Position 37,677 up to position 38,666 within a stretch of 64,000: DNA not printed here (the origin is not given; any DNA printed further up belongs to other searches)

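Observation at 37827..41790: Candidate undescribed protein-sorting module: LTD/T9SS giant protein, then a 79-aa mini-substrate with a PEP-CTERM-like tail, then a short exosortase-family enzyme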

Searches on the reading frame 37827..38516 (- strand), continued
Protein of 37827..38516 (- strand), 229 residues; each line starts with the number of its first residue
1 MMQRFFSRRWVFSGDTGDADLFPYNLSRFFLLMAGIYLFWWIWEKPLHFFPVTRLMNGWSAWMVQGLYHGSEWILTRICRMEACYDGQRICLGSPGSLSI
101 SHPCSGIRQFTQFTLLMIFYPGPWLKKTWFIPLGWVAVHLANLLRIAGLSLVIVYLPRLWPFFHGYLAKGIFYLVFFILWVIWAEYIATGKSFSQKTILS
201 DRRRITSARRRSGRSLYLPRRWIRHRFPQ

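Call 49: search_protein_families(library=ncbifam, proteins=[P0103, P0129, P0141, P0105, P0099, P0094, P0153, P0104, P0127, P0143], max_evalue=1e-20)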
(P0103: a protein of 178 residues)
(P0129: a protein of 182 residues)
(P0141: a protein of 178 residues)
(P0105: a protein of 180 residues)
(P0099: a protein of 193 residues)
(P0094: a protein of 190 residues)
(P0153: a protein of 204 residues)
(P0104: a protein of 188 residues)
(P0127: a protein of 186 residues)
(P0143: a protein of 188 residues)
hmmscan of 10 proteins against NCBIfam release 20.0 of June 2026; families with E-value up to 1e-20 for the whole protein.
P0103 (178 aa): 1 family
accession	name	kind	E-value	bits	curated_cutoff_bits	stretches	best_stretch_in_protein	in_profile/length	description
NF046081.1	exosort_XrtX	exception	1.2e-56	191.2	170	1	9-168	2-164/168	exosortase X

P0129 (182 aa): 2 families
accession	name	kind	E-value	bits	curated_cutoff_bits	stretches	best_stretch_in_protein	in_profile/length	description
NF046081.1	exosort_XrtX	exception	3.4e-54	183.2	170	1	11-172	5-163/168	exosortase X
TIGR04128.1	exoso_Fjoh_1448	exception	4.4e-25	88.9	90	1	11-171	9-172/174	exosortase family protein XrtF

P0141 (178 aa): 2 families
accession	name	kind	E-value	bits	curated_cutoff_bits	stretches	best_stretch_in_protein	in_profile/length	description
NF046081.1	exosort_XrtX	exception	1.8e-52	177.6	170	1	14-177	3-164/168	exosortase X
TIGR04128.1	exoso_Fjoh_1448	exception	2.7e-25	89.6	90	1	14-176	6-173/174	exosortase family protein XrtF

P0105 (180 aa): 0 families

P0099 (193 aa): 0 families

P0094 (190 aa): 1 family
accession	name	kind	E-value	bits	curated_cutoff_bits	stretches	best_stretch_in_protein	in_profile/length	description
NF046081.1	exosort_XrtX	exception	5e-38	130.6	170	1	23-187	3-162/168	exosortase X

P0153 (204 aa): 1 family
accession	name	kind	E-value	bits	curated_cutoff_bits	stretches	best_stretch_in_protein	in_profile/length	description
NF046081.1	exosort_XrtX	exception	1.7e-37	128.9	170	1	22-190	3-165/168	exosortase X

P0104 (188 aa): 1 family
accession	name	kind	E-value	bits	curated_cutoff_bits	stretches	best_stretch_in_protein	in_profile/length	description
NF046081.1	exosort_XrtX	exception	3.4e-29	101.9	170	1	4-171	3-164/168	exosortase X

P0127 (186 aa): 0 families

P0143 (188 aa): 2 families
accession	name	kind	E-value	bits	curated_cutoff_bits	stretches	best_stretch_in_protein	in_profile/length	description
NF046081.1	exosort_XrtX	exception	4.9e-56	189.2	170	1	10-167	2-162/168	exosortase X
TIGR04128.1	exoso_Fjoh_1448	exception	4.6e-25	88.8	90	1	10-165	6-170/174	exosortase family protein XrtF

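Call 51: find_encoding_contigs(protein=P0129, flank=8000, max_places=3)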
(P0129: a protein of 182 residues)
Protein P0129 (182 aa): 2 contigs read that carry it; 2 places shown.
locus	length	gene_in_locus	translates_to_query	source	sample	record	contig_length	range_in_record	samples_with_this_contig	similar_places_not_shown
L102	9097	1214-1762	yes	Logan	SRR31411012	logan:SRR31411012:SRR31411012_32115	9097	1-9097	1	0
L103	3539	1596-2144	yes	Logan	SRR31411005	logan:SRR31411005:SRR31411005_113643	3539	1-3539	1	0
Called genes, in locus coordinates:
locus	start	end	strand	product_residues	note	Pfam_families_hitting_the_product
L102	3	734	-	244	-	?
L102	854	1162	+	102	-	PF03840:SecG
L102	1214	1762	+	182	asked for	PF09721:Exosortase_EpsH (weak)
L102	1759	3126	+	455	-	PF04932:Wzy_C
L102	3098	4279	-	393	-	-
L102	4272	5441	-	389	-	PF13477:Glyco_trans_4_2 (weak), PF13439:Glyco_transf_4, PF13579:Glyco_trans_4_4, PF20706:GT4-conflict (weak), PF00534:Glycos_transf_1, PF13692:Glyco_trans_1_4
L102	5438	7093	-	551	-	PF02463:SMC_N, PF13175:AAA_15, PF13476:AAA_23, PF13555:AAA_29 (faint)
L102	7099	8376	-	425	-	PF00675:Peptidase_M16 (weak), PF05193:Peptidase_M16_C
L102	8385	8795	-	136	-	PF11325:DUF3127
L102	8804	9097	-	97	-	?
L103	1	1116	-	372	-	?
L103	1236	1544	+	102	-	PF03840:SecG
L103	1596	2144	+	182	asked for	PF09721:Exosortase_EpsH (weak)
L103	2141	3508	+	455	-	PF04932:Wzy_C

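Call 54: search_protein_families(library=ncbifam, proteins=[L020:6580-7443:-, L020:7466-8602:-, L018:8705-9532:-, L018:10262-11353:-, L102:1759-3126:+, L102:3098-4279:-], max_evalue=0.00001)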
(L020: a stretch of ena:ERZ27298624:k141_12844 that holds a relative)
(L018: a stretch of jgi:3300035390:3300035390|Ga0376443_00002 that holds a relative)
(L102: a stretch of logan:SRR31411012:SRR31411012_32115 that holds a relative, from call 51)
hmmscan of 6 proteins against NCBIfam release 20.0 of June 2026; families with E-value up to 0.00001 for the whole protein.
L020:6580-7443:- (287 aa): 8 families
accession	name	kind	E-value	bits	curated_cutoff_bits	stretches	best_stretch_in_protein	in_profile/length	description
TIGR03006.1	pepcterm_polyde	equivalog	2.1e-59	200.9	276.2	1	2-260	1-266/272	XrtA system polysaccharide deacetylase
TIGR02764.1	spore_ybaN_pdaB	equivalog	2.7e-21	76.2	237.4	1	33-128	18-113/191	polysaccharide deacetylase family sporulation protein PdaB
NF045821.1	PgAcgDacpgdA1_Bac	equivalog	9.9e-20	70.6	400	1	36-132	103-200/282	peptidoglycan-N-acetylglucosamine deacetylase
TIGR04243.1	nodulat_NodB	equivalog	4e-18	65.6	240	1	36-125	17-107/197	chitooligosaccharide deacetylase NodB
TIGR02873.1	spore_ylxY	hypoth_equivalog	7.6e-16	58.1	391.5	1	37-124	101-188/268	probable sporulation protein, polysaccharide deacetylase family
TIGR02884.1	spore_pdaA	equivalog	1.9e-15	57.2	298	1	35-122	51-139/224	delta-lactam-biosynthetic de-N-acetylase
NF045820.1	PgAcgDacpgdA_Strep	equivalog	3.8e-14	52.3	800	1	35-123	282-370/463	peptidoglycan-N-acetylglucosamine deacetylase PgdA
NF045822.1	PgAcgDacpgdA2_Bac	equivalog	6.8e-14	51.8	400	1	35-123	83-171/274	peptidoglycan-N-acetylglucosamine deacetylase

L020:7466-8602:- (378 aa): 2 families
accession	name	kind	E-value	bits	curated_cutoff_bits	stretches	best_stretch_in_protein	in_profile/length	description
TIGR03019.1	pepcterm_femAB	equivalog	6.7e-25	87.8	260.35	1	170-336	117-281/330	FemAB family XrtA/PEP-CTERM system-associated protein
NF047883.1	UAcmpLyAlTFemX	equivalog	3.5e-09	36.4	500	1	175-327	153-309/337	UDP-N-acetylmuramoylpentapeptide-lysine N(6)-alanyltransferase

L018:8705-9532:- (275 aa): 8 families
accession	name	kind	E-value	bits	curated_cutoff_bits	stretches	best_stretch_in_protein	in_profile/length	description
TIGR03006.1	pepcterm_polyde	equivalog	4.7e-60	203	276.2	1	2-261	1-267/272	XrtA system polysaccharide deacetylase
TIGR02764.1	spore_ybaN_pdaB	equivalog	3.5e-17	62.8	237.4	1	34-121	18-105/191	polysaccharide deacetylase family sporulation protein PdaB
TIGR04243.1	nodulat_NodB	equivalog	2.7e-15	56.4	240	1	35-120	15-101/197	chitooligosaccharide deacetylase NodB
NF045821.1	PgAcgDacpgdA1_Bac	equivalog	2.4e-13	49.6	400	1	35-130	101-195/282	peptidoglycan-N-acetylglucosamine deacetylase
TIGR02884.1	spore_pdaA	equivalog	4e-11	43.1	298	1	36-120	51-135/224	delta-lactam-biosynthetic de-N-acetylase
TIGR02873.1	spore_ylxY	hypoth_equivalog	7.7e-11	41.7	391.5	1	38-123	101-186/268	probable sporulation protein, polysaccharide deacetylase family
NF045822.1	PgAcgDacpgdA2_Bac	equivalog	1.1e-09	38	400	1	28-121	78-168/274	peptidoglycan-N-acetylglucosamine deacetylase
NF045820.1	PgAcgDacpgdA_Strep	equivalog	4.1e-08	32.5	800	1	35-120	281-366/463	peptidoglycan-N-acetylglucosamine deacetylase PgdA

L018:10262-11353:- (363 aa): 1 family
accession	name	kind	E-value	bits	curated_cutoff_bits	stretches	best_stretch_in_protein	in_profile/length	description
TIGR03019.1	pepcterm_femAB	equivalog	1.1e-24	87.1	260.35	1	14-362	2-329/330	FemAB family XrtA/PEP-CTERM system-associated protein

L102:1759-3126:+ (455 aa): 0 families

L102:3098-4279:- (393 aa): 0 families

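Call 61: search_solved_structures(query=A1, max_evalue=1)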
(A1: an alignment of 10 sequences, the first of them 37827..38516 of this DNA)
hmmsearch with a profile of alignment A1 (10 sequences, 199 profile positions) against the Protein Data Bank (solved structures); distinct sequences matched with E-value up to 1: 1.
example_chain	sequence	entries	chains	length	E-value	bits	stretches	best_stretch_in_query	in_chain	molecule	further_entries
4r7k_A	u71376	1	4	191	0.09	15.6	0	25-77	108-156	Hypothetical protein jhp0584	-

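Call 81: predict_structure(alignment_id=A6)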
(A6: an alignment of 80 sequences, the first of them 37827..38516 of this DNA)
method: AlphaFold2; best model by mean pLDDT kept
length: 229 residues; sequences in the alignment: 80
mean_pLDDT: 85.6   pTM: 0.77
mean pLDDT of the five models: 85.6, 85.5, 85.0, 84.0, 82.1
residues with pLDDT >= 90: 140; 70-90: 52; 50-70: 27; < 50: 10
segments of 3 or more residues with pLDDT < 50: 8-14
pLDDT, mean of each block of 10 residues (from residue 1): 50 55 93 95 79 89 94 96 91 85 90 96 95 97 96 96 95 97 92 78 84 66 60
secondary structure, 60 per line:
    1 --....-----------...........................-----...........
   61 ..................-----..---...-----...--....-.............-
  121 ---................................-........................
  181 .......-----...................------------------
elements in order: H3-6 H18-44 H50-78 E89-91 E97-99 H102-105 H107-119 H124-155 H157-187 H193-211

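Call 87: find_encoding_contigs(protein=P0094, flank=10000, max_places=2)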
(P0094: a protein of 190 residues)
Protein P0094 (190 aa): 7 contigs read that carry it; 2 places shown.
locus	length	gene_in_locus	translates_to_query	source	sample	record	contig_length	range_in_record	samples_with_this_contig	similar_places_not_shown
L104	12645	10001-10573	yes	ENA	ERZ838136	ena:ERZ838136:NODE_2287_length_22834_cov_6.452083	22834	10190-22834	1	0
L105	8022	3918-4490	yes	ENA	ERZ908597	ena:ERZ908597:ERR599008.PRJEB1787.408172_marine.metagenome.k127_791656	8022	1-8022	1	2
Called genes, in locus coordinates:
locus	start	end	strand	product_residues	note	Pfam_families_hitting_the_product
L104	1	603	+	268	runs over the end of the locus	PF00106:adh_short, PF08659:KR, PF13561:adh_short_C2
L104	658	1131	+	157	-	PF01202:SKI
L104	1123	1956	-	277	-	PF13369:Transglut_core2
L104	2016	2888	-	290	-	PF01048:PNP_UDP_1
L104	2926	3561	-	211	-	PF10677:DUF2490 (faint)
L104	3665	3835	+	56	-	-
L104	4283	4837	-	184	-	PF01713:Smr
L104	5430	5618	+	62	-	-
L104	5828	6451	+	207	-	PF11999:Ice_binding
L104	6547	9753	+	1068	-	PF11999:Ice_binding, PF00801:PKD (weak), PF18911:PKD_4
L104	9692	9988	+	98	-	-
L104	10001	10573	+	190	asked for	PF09721:Exosortase_EpsH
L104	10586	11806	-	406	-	PF04413:Glycos_transf_N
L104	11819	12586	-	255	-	-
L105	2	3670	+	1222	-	?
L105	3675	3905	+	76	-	-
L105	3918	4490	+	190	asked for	PF09721:Exosortase_EpsH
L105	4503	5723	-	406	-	PF04413:Glycos_transf_N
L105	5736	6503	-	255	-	-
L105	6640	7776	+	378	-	PF00155:Aminotran_1_2, PF01041:DegT_DnrJ_EryC1, PF01212:Beta_elim_lyase, PF00266:Aminotran_5 (weak)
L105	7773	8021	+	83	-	?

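Call 88: find_encoding_contigs(protein=P0103, flank=8000, max_places=2)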
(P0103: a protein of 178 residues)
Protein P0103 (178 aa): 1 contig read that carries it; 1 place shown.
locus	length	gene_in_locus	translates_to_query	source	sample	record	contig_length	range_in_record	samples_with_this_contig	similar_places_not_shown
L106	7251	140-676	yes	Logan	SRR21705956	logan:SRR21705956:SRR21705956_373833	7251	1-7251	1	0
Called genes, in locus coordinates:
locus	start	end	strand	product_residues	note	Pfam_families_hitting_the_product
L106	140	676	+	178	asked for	PF09721:Exosortase_EpsH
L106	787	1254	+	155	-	-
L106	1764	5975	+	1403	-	PF00801:PKD, PF18911:PKD_4, PF18962:Por_Secre_tail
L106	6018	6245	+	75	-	PF28310:PID_CTERM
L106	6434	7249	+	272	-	?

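Call 90: search_protein_families(library=pfam, proteins=[L106:6018-6245:+, L105:3675-3905:+, L018:1427-1660:-, L027:5374-5607:-, L001:7769-8008:+, L106:787-1254:+, L106:1764-5975:+, L104:6547-9753:+], max_evalue=10)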
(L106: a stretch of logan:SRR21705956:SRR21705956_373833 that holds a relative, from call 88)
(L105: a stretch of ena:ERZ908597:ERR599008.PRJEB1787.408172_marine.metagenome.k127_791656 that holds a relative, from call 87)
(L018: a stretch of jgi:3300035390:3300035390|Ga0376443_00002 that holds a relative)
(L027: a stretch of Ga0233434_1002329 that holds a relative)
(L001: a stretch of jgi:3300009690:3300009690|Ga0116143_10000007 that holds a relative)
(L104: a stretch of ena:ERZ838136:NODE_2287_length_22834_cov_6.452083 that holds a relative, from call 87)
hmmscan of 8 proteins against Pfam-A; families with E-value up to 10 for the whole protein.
L106:6018-6245:+ (75 aa): 0 families

L105:3675-3905:+ (76 aa): 0 families

L018:1427-1660:- (77 aa): 0 families

L027:5374-5607:- (77 aa): 0 families

L001:7769-8008:+ (79 aa): 0 families

L106:787-1254:+ (155 aa): 2 families
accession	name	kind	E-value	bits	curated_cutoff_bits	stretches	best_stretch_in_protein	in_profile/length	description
PF10754.15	DUF2569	-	0.043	14.7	26.5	1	48-108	47-97/143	Protein of unknown function (DUF2569)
PF13727.12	CoA_binding_3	-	4.6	7.6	25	1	65-108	18-60/175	CoA-binding domain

L106:1764-5975:+ (1403 aa): 4 families
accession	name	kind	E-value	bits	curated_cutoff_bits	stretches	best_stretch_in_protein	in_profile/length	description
PF18911.6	PKD_4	-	2e-14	53.9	27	1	1241-1307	10-80/85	PKD domain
PF00801.26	PKD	-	2.4e-09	37.5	23.5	1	1239-1307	11-78/80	PKD domain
PF18962.6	Por_Secre_tail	-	9.5e-07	29.5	27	1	1344-1399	18-73/75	Secretion system C-terminal sorting domain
PF18667.6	BppU_IgG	-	0.86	10.2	27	1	688-745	32-89/96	Baseplate upper protein immunoglobulin like domain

L104:6547-9753:+ (1068 aa): 5 families
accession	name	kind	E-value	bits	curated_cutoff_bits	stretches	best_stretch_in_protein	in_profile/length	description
PF11999.13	Ice_binding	-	1.5e-29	103.6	28.7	1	5-187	3-204/208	Ice-binding-like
PF18911.6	PKD_4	-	1.7e-08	34.8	27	1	923-973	25-76/85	PKD domain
PF00801.26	PKD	-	2.9e-06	27.6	23.5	1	907-967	2-67/80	PKD domain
PF15414.12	DUF4621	-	0.0067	15.8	27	1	711-828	143-259/329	Protein of unknown function (DUF4621)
PF14737.11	DUF4470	-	0.14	12.8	25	1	958-1001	45-89/97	Domain of unknown function (DUF4470)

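Call 91: search_protein_families(library=ncbifam, proteins=[L106:6018-6245:+, L105:3675-3905:+, L106:787-1254:+, L106:1764-5975:+, L104:6547-9753:+], max_evalue=1)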
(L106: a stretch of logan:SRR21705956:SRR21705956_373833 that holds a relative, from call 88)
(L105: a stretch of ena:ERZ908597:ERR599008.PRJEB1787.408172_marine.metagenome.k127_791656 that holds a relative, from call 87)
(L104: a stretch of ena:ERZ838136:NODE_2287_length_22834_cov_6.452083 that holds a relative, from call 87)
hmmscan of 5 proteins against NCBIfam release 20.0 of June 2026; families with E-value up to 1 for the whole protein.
L106:6018-6245:+ (75 aa): 1 family
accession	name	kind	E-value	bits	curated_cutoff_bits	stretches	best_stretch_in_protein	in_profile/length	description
NF046080.1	PID_CTERM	domain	6.8e-11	41.7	26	1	45-65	1-21/25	PID-CTERM protein-sorting domain-containing protein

L105:3675-3905:+ (76 aa): 2 families
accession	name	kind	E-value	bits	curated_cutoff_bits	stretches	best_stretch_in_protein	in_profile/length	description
NF046080.1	PID_CTERM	domain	0.0054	16.5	26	1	49-71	1-23/25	PID-CTERM protein-sorting domain-containing protein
NF011332.0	PRK14748.1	equivalog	0.21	11.7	56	1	8-18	6-16/29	K(+)-transporting ATPase subunit F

L106:787-1254:+ (155 aa): 1 family
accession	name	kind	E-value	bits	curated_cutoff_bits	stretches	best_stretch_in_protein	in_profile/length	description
NF046082.1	assoc_w_XrtX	equivalog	6.6e-11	42.1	75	1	6-147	3-145/147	XrtX-associated membrane protein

L106:1764-5975:+ (1403 aa): 4 families
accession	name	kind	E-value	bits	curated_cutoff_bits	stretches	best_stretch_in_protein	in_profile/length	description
TIGR04183.1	Por_Secre_tail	domain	5.1e-09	36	23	1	1334-1399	7-69/72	T9SS type A sorting domain-containing protein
NF033708.1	T9SS_Cterm_ChiA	domain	6.4e-05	22.8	40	1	1350-1399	4-53/55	T9SS sorting signal type C domain-containing protein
NF042910.1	FMH_DH_FwdC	exception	0.12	11.4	340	1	264-360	101-190/271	tungsten-dependent formylmethanofuran dehydrogenase subunit FwdC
NF008561.0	PRK11507.1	equivalog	0.51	10.3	95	0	601-618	52-69/70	ribosome-associated protein YbcJ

L104:6547-9753:+ (1068 aa): 2 families
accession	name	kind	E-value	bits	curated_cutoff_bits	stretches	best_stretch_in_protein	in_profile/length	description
NF045625.1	IBP_CFB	equivalog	1.1e-06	28.2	400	1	63-180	144-265/275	ice-binding protein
NF033708.1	T9SS_Cterm_ChiA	domain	0.00028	20.7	40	1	1020-1062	8-51/55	T9SS sorting signal type C domain-containing protein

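Call 98: fold_search(model_id=the predicted structure, library=pdb)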
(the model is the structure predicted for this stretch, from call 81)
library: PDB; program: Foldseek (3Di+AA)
matches with E <= 10: 25; with E <= 0.001: 0
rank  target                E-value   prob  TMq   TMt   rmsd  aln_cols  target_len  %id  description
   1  6ibl_A                3.5e+00  0.10  0.24  0.16  12.5       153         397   12  ACTIVATED TURKEY BETA1 ADRENOCEPTOR WITH BOUND AGONIST FORMOTEROL AND NANOBODY Nb80 (released 2019-01-09)
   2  9itm_Z                4.1e+00  0.04  0.20  0.18  16.1       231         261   10  Chloroflexus aurantiacus ATP synthase, state 1, focused refinement of FO (released 2025-03-19)
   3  5f3q_A                4.3e+00  0.04  0.18  0.21  22.0       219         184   14  Crystal structure of a noncanonical Dicer protein from Entamoeba histolytica (released 2016-12-14)
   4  8iei_B                4.6e+00  0.06  0.21  0.18  12.9       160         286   18  Cryo-EM structure of GPR156A/B of G-protein free GPR156 (local refine) (released 2024-02-14)
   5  5g2d                  4.6e+00  0.04  0.18  0.16  16.0       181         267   13  The crystal structure of light-driven chloride pump ClR (T102N) mutant at pH 4.5. (released 2016-10-19)
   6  8g05_R                5.1e+00  0.07  0.22  0.19  12.1       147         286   11  Cryo-EM structure of an orphan GPCR-Gi protein signaling complex (released 2023-11-01)
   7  5b2n                  6.0e+00  0.03  0.18  0.16  14.0       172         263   13  Crystal structure of the light-driven chloride ion-pumping rhodopsin, ClP, from Nonlabens marinus (released 2016-07-13)
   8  9ea7                  6.8e+00  0.01  0.11  0.01  34.2       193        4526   11  The Structure of ApoB100 from Human Low-Density Lipoprotein (released 2024-12-18)
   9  6ko5_A                7.2e+00  0.02  0.15  0.10  18.8       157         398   13  Complex structure of Ghrelin receptor with Fab (released 2020-08-12)
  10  4u9l_A                7.2e+00  0.02  0.15  0.18  19.1       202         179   13  Structure of a membrane protein (released 2014-12-03)
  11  6bw5_A                7.6e+00  0.02  0.17  0.13   9.9       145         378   15  Human GPT (DPAGT1) in complex with tunicamycin (released 2018-02-21)
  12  5g28                  8.0e+00  0.02  0.18  0.16  14.0       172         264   13  The crystal structure of light-driven chloride pump ClR at pH 6.0. (released 2016-10-19)
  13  9s70_A                8.0e+00  0.01  0.16  0.17  17.1       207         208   10  Crystal structure of RXR alpha LBD bound to a partial agonist 21 and a coactivator fragment SRC1 (released 2025-10-29)
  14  6bw5_C                8.5e+00  0.02  0.18  0.13   9.9       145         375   13  Human GPT (DPAGT1) in complex with tunicamycin (released 2018-02-21)
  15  8j18_R                8.9e+00  0.08  0.21  0.17   8.5        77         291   17  Cryo-EM structure of the 3-OH-C12-bound GPR84 receptor-Gi complex (released 2023-06-21)
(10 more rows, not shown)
